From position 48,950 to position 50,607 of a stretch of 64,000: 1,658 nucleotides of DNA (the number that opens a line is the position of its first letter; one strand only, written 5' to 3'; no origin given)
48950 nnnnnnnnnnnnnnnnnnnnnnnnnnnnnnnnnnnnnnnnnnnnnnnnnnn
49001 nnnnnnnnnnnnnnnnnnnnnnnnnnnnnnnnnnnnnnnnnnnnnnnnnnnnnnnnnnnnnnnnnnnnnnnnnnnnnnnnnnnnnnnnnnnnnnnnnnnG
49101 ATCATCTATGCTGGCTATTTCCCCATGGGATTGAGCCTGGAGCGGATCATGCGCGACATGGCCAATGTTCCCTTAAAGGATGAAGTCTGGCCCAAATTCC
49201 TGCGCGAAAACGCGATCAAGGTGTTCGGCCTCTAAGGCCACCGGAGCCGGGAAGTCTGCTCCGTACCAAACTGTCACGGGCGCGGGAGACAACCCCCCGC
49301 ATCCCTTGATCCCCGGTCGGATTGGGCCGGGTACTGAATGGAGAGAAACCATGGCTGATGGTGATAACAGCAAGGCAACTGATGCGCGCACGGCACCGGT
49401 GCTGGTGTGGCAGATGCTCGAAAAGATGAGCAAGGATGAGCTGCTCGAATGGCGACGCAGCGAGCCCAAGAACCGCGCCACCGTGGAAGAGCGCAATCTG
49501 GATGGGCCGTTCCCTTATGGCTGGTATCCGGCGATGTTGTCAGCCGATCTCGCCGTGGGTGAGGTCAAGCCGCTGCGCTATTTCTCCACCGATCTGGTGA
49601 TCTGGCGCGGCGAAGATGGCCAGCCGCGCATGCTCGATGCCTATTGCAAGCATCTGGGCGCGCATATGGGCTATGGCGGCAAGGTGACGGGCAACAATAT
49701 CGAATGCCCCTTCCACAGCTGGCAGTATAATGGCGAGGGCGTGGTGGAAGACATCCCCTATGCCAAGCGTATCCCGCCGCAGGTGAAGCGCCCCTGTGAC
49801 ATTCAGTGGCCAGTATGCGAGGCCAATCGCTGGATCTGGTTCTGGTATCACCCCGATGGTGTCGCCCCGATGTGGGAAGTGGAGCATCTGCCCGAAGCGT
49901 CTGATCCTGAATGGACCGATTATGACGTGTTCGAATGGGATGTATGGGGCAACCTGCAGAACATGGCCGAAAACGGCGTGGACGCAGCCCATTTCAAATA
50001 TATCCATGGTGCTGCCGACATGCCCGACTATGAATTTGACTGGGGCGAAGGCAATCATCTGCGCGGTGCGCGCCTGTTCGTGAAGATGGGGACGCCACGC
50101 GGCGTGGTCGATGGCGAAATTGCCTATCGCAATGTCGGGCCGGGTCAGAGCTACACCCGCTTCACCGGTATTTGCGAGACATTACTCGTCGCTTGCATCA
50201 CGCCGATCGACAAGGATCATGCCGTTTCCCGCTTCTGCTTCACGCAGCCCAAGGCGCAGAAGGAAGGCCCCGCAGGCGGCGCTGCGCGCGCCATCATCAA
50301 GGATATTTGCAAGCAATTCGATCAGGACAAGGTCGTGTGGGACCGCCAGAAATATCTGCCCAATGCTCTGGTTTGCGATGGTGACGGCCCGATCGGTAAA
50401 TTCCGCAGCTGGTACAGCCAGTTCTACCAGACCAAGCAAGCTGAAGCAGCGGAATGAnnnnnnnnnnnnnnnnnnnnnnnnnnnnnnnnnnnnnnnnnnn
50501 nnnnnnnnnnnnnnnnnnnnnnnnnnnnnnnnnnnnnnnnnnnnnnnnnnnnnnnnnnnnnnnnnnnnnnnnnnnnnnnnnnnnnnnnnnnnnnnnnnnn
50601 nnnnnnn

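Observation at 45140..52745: Unusual seven-gene module: two CoA ligases, an amidohydrolase_2, an extended KshA-like Rieske oxygenase, a Tat-amidase and an SDR, followed by an MFS transporter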

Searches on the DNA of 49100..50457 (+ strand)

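Call 76: search_rna_families(source=window, start=49100, end=49500, threshold=evalue, max_evalue=10, show_alignments=3)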
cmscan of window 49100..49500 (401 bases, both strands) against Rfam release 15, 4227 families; matches with E-value up to 10: 1.
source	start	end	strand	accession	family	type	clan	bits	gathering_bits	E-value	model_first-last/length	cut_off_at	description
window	49407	49453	+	RF01121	sR38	Gene; snRNA; snoRNA; CD-box;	-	10.4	50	5.9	1-59/59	no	Small nucleolar RNA sR38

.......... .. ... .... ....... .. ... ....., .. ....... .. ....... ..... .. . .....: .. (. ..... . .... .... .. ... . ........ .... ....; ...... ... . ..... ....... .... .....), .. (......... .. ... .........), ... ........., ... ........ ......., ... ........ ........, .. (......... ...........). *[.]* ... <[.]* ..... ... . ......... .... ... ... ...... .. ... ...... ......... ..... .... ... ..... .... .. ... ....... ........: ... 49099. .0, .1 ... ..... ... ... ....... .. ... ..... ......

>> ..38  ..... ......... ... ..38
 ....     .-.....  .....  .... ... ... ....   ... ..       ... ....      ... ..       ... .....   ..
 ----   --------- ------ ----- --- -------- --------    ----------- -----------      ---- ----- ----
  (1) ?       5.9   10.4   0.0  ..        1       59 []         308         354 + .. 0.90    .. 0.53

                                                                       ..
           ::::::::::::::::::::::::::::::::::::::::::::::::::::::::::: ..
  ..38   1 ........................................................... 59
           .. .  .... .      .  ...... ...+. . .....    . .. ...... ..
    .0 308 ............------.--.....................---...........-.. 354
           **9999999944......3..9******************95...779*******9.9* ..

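Call 89: build_rna_model(alignment_id=A5, structure=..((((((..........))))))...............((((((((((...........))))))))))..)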
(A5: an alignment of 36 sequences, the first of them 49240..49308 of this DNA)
Model R1 built from alignment A5 (36 sequences, 72 columns); structure: as given.
model positions 69; base pairs 16; branch points 1; effective number of sequences 4.35; information 0.815 bits per position. Calibrated on 0.2 Mb of random sequence (short: E-values are rough).
structure used (alignment columns):
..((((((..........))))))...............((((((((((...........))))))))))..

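Call 90: search_with_rna_model(model_id=R1, sources=[window, L001, L002, L003, L004, L005, L006, L007, L008, L009, L010, L011, L012, L013, L014, L015, L016, L017, L018, L019, L020, L021, L022, L023, L024, L025, L026, L027, L028, L029, L030, L031, L032, L033, L034, L035, L036, L037, L038, L039, L040, L041, L042, L043, L044, L045, L046, L047, L048, L049, L050, L051, L052, L053, L054, L055, L056, L057, L058, L059, L060, L061, L062, L063, L064, L065, L066, L067, L068, L069, L070, L071, L072, L073, L074, L075, L076, L077, L078, L079, L080, L081], max_evalue=1, make_alignment=true)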
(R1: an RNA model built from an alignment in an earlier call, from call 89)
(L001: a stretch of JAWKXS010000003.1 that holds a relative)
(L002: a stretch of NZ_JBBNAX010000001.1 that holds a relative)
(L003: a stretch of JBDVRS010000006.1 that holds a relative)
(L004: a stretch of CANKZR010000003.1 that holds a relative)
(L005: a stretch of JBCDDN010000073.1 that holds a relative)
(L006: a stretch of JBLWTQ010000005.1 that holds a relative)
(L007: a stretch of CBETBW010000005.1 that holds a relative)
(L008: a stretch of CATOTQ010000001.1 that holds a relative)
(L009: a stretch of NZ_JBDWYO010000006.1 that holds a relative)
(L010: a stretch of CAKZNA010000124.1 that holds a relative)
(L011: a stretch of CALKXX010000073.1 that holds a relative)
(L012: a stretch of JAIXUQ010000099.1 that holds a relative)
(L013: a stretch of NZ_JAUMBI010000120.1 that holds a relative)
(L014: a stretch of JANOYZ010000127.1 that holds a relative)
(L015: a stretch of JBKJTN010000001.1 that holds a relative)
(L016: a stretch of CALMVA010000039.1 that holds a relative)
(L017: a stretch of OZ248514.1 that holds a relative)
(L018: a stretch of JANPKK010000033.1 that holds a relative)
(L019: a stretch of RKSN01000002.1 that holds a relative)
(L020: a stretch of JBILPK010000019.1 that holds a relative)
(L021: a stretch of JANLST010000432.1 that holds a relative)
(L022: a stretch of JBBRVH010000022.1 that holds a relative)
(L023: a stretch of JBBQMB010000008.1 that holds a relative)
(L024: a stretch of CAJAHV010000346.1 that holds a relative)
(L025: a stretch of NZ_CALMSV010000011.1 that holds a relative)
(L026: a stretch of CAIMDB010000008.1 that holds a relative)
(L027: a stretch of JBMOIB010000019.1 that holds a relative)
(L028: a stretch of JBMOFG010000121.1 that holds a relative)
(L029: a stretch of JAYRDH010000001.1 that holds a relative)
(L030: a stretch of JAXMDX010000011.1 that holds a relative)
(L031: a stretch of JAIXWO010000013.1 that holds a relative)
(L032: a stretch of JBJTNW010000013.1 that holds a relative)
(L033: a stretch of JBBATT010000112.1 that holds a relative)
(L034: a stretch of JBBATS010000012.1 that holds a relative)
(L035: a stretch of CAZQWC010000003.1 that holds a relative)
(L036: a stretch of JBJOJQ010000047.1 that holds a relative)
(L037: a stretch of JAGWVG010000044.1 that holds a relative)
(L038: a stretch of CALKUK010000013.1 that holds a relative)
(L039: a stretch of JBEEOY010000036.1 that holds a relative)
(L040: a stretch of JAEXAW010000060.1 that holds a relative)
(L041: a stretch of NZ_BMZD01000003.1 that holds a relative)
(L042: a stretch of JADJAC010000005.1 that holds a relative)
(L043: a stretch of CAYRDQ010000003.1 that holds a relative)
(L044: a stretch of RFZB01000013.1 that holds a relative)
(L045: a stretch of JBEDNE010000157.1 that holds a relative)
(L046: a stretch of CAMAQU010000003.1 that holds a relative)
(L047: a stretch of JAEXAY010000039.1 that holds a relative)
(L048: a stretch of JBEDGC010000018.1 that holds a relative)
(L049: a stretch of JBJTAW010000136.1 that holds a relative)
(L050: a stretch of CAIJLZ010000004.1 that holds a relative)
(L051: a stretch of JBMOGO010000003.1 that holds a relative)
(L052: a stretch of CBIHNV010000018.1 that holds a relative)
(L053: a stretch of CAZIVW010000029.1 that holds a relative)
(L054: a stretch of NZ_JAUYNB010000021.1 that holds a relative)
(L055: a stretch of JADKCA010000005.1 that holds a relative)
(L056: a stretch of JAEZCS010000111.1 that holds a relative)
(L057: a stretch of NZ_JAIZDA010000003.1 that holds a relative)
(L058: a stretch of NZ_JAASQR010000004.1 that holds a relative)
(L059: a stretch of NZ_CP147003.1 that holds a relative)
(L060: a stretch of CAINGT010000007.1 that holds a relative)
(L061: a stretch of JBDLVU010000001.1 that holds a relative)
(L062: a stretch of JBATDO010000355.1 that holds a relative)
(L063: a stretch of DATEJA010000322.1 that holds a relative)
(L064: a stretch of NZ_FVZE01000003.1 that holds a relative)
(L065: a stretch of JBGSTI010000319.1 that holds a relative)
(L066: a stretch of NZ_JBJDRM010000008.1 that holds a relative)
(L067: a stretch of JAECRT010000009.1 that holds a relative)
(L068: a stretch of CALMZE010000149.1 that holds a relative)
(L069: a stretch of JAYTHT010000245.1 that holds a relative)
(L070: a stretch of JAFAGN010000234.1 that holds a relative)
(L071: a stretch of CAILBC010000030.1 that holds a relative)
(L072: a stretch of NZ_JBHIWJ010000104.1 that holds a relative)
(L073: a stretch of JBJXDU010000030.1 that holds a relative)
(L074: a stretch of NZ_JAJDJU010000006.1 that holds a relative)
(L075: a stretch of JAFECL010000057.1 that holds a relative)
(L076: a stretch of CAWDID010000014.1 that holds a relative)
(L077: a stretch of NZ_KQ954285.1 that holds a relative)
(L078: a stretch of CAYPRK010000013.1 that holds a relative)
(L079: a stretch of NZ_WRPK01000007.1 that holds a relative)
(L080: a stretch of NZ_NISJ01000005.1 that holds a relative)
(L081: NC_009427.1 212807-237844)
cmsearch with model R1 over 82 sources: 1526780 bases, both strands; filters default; matches with E-value up to 1: 42.
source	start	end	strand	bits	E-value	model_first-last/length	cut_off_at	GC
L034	9907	9974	+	78.5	7.9e-17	1-69/69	no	0.63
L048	10055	10122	+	77.4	1.4e-16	1-69/69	no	0.63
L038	10061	10128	+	77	1.9e-16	1-69/69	no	0.65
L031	10061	10128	+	76.5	2.5e-16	1-69/69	no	0.62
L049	2832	2899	+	76.5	2.5e-16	1-69/69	no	0.62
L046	9907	9974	+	76.3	2.8e-16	1-69/69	no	0.6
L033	1276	1343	+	75.2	5.4e-16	1-69/69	no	0.66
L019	10058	10127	+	74.8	6.6e-16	1-69/69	no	0.69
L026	9907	9974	+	74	1.1e-15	1-69/69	no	0.63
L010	500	569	+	72.8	2.1e-15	1-69/69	no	0.63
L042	10076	10146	+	72.5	2.6e-15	1-69/69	no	0.66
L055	9999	10066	+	72.3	2.8e-15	1-69/69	no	0.68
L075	9998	10068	+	70.7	7.1e-15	1-69/69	no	0.73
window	49240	49308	+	69.7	1.3e-14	1-69/69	no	0.67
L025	4817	4884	+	69.7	1.3e-14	1-69/69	no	0.68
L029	9898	9968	+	69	1.9e-14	1-69/69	no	0.66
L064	10059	10128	+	68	3.4e-14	1-69/69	no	0.67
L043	10016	10082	+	67.2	5.6e-14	1-69/69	no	0.7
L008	9924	9990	+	66.8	6.7e-14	1-69/69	no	0.54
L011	3139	3209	+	66.8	6.8e-14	1-69/69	no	0.58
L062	4465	4535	+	66.8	6.9e-14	1-69/69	no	0.63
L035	10075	10141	+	66.4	8.7e-14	1-69/69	no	0.67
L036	5866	5934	+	66.4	8.7e-14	1-69/69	no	0.67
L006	10059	10128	+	66.3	9.5e-14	1-69/69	no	0.63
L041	9898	9968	+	65.9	1.2e-13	1-69/69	no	0.62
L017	10071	10141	+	64.8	2.2e-13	1-69/69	no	0.7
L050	9892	9962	+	64.1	3.2e-13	1-69/69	no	0.58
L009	10062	10132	+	63.7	4.1e-13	1-69/69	no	0.59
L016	10073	10141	+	63.4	4.9e-13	1-69/69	no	0.61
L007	10001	10071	+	62.7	7.4e-13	1-69/69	no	0.59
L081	11829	11899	+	62.4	8.7e-13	1-69/69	no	0.65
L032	10063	10129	+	62.2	9.9e-13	1-69/69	no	0.7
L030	9998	10068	+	62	1.1e-12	1-69/69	no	0.59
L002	10076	10143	+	61.6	1.4e-12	1-69/69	no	0.6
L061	6758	6828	+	61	2e-12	1-69/69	no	0.63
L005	6535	6602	+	60.9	2.1e-12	1-69/69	no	0.63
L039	9998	10064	+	59.1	6e-12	1-69/69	no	0.66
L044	9998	10064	+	59.1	6e-12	1-69/69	no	0.66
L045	6291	6357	+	59.1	6e-12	1-69/69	no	0.66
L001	10075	10143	+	57.6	1.5e-11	1-69/69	no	0.68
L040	9895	9966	+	57.4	1.6e-11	1-69/69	no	0.58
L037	5647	5711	+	55.6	4.5e-11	1-69/69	no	0.68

Alignment A6: 42 matches aligned to the model, 72 columns, each read 5' to 3' on its own strand. Consensus structure (alignment columns), stored with it:
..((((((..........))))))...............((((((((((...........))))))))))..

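Call 97: search_with_rna_model(model_id=R1, sources=[window, L001, L002, L005, L006, L007, L008, L009, L010, L011, L016, L017, L019, L025, L026, L029, L030, L031, L032, L033, L034, L035, L036, L037, L038, L039, L040, L041, L042, L043, L046, L048, L050, L055, L061, L062, L064, L075, L081, L082, L083, L084, L085, L086, L087, L088, L089, L090, L091, L092, L093, L094, L095, L096, L097, L098, L099, L100, L101, L102, L103, L104, L105, L106, L107, L108, L109, L110], max_evalue=0.01, make_alignment=true)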
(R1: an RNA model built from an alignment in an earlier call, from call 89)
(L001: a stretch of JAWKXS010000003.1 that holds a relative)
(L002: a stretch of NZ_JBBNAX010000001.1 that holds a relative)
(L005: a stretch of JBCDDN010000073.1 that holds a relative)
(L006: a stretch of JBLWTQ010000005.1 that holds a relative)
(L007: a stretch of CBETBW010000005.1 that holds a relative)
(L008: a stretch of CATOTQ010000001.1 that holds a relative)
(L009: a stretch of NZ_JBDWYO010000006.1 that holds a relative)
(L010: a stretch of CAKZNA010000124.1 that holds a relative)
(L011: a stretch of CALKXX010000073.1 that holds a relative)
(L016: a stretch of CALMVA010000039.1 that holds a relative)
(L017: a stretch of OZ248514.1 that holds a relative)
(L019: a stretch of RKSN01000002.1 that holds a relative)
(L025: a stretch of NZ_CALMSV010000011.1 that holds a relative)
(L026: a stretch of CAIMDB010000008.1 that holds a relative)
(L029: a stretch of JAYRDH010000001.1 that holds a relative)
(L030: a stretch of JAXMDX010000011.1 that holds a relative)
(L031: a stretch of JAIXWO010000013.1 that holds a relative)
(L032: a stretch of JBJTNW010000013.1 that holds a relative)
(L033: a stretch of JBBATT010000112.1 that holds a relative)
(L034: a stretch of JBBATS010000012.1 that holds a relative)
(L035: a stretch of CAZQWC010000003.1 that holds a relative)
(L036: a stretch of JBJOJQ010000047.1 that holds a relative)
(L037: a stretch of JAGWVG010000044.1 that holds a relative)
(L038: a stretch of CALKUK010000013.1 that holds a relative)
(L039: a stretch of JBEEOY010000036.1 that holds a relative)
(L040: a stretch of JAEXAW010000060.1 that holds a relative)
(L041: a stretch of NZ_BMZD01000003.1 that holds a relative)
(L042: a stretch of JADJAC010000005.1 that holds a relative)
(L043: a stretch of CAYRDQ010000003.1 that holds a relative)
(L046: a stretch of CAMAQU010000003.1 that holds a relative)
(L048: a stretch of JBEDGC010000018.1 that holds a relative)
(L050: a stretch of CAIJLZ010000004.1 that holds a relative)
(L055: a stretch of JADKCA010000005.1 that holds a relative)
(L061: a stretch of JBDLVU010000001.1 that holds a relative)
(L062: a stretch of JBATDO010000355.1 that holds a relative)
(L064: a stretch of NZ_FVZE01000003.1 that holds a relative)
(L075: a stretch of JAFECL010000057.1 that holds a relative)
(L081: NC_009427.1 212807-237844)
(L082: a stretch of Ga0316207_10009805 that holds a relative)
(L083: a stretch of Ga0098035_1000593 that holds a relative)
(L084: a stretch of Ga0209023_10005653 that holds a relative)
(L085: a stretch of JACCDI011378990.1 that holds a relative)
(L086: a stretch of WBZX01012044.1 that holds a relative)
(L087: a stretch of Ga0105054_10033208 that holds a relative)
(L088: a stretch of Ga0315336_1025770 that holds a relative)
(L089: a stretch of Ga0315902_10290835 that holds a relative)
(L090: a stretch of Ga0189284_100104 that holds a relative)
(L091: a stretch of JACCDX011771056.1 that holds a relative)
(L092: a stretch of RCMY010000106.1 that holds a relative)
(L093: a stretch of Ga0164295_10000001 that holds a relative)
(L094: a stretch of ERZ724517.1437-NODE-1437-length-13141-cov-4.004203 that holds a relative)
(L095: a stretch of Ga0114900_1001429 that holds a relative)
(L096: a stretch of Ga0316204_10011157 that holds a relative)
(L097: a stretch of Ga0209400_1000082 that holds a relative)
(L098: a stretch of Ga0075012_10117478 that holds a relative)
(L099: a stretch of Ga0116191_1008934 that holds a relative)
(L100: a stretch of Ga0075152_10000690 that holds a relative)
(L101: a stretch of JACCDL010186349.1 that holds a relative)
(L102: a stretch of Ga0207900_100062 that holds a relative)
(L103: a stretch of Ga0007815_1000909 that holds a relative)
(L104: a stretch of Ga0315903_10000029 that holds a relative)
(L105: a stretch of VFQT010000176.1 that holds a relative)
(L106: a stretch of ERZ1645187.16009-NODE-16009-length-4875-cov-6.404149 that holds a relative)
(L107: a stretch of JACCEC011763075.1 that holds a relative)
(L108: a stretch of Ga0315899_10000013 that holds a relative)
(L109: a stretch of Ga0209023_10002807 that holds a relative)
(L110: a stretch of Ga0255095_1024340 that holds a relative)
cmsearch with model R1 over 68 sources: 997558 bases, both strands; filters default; matches with E-value up to 0.01: 68.
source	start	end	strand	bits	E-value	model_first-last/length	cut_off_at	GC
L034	9907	9974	+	78.5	5.2e-17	1-69/69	no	0.63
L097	232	299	-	78.5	5.2e-17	1-69/69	no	0.63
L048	10055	10122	+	77.4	9.4e-17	1-69/69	no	0.63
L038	10061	10128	+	77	1.2e-16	1-69/69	no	0.65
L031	10061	10128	+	76.5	1.6e-16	1-69/69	no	0.62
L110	712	779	-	76.5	1.6e-16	1-69/69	no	0.62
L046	9907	9974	+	76.3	1.8e-16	1-69/69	no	0.6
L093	807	874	-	75.9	2.3e-16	1-69/69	no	0.63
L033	1276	1343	+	75.2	3.5e-16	1-69/69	no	0.66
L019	10058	10127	+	74.8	4.3e-16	1-69/69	no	0.69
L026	9907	9974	+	74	7e-16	1-69/69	no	0.63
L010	500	569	+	72.8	1.4e-15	1-69/69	no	0.63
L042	10076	10146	+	72.5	1.7e-15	1-69/69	no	0.66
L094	8661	8731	-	72.5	1.7e-15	1-69/69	no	0.66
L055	9999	10066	+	72.3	1.8e-15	1-69/69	no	0.68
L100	12451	12518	-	72.1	2.1e-15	1-69/69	no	0.66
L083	4515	4584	-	71.1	3.6e-15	1-69/69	no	0.63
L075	9998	10068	+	70.7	4.7e-15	1-69/69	no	0.73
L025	4817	4884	+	69.7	8.3e-15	1-69/69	no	0.68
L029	9898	9968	+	69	1.3e-14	1-69/69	no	0.66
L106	1425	1495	+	69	1.3e-14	1-69/69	no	0.66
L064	10059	10128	+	68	2.2e-14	1-69/69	no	0.67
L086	1208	1277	-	67.3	3.3e-14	1-69/69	no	0.69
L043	10016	10082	+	67.2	3.6e-14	1-69/69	no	0.7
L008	9924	9990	+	66.8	4.4e-14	1-69/69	no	0.54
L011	3139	3209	+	66.8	4.4e-14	1-69/69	no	0.58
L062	4465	4535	+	66.8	4.5e-14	1-69/69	no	0.63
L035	10075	10141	+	66.4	5.7e-14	1-69/69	no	0.67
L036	5866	5934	+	66.4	5.7e-14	1-69/69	no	0.67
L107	9411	9479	-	66.4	5.7e-14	1-69/69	no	0.67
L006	10059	10128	+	66.3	6.2e-14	1-69/69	no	0.63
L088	707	777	+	66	7.2e-14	1-69/69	no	0.58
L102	3377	3447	-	66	7.2e-14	1-69/69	no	0.58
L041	9898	9968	+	65.9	7.7e-14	1-69/69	no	0.62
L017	10071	10141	+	64.8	1.5e-13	1-69/69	no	0.7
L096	5498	5567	-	64.7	1.5e-13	1-69/69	no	0.6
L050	9892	9962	+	64.1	2.1e-13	1-69/69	no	0.58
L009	10062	10132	+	63.7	2.7e-13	1-69/69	no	0.59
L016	10073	10141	+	63.4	3.2e-13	1-69/69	no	0.61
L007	10001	10071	+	62.7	4.8e-13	1-69/69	no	0.59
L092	584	654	+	62.7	4.8e-13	1-69/69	no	0.59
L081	11829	11899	+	62.4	5.7e-13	1-69/69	no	0.65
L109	113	182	+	62.4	5.8e-13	1-69/69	no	0.7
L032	10063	10129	+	62.2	6.5e-13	1-69/69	no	0.7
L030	9998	10068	+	62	7.1e-13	1-69/69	no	0.59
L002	10076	10143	+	61.6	9e-13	1-69/69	no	0.6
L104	2552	2622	+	61.4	1e-12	1-69/69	no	0.68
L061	6758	6828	+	61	1.3e-12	1-69/69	no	0.63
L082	2766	2834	-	61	1.3e-12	1-69/69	no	0.59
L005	6535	6602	+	60.9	1.4e-12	1-69/69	no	0.63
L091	2711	2777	+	60.8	1.5e-12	1-69/69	no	0.67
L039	9998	10064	+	59.1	3.9e-12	1-69/69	no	0.66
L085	9209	9275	+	59.1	3.9e-12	1-69/69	no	0.66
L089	341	407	-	59.1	3.9e-12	1-69/69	no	0.66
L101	9081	9147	-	59.1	3.9e-12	1-69/69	no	0.66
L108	2823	2889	-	59.1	3.9e-12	1-69/69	no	0.66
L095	994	1064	+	59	4.2e-12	1-69/69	no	0.56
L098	90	157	-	57.8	8.1e-12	1-69/69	no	0.68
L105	3838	3904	+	57.8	8.4e-12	1-69/69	no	0.69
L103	1110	1181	+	57.7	8.7e-12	1-69/69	no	0.61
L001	10075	10143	+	57.6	9.5e-12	1-69/69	no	0.68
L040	9895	9966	+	57.4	1e-11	1-69/69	no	0.58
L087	941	1012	+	56.2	2.1e-11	1-69/69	no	0.6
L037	5647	5711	+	55.6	3e-11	1-69/69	no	0.68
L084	5053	5120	-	55.4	3.3e-11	1-69/69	no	0.69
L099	2757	2826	+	53.5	1e-10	1-69/69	no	0.64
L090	1748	1815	-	52.6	1.7e-10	1-69/69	no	0.65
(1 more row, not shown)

Alignment A7: 68 matches aligned to the model, 75 columns, each read 5' to 3' on its own strand. Consensus structure (alignment columns), stored with it:
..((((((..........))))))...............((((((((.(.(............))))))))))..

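Call 100: search_rna_families(source=L034, start=9880, end=10030, threshold=evalue, max_evalue=10)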
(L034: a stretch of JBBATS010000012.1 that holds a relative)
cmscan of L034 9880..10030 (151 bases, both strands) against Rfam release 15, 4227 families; matches with E-value up to 10: 2.
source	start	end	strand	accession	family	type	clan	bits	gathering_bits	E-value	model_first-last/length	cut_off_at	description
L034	9975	10002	+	RF03128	L31-Coriobacteria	Cis-reg; leader;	CL00118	16.9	33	1.1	1-33/33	no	L31-Coriobacteria ribosomal protein leader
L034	9897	9978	+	RF01811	PtaRNA1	Gene; antitoxin;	-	16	47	0.47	1-72/72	no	Plasmid transferred anti-sense RNA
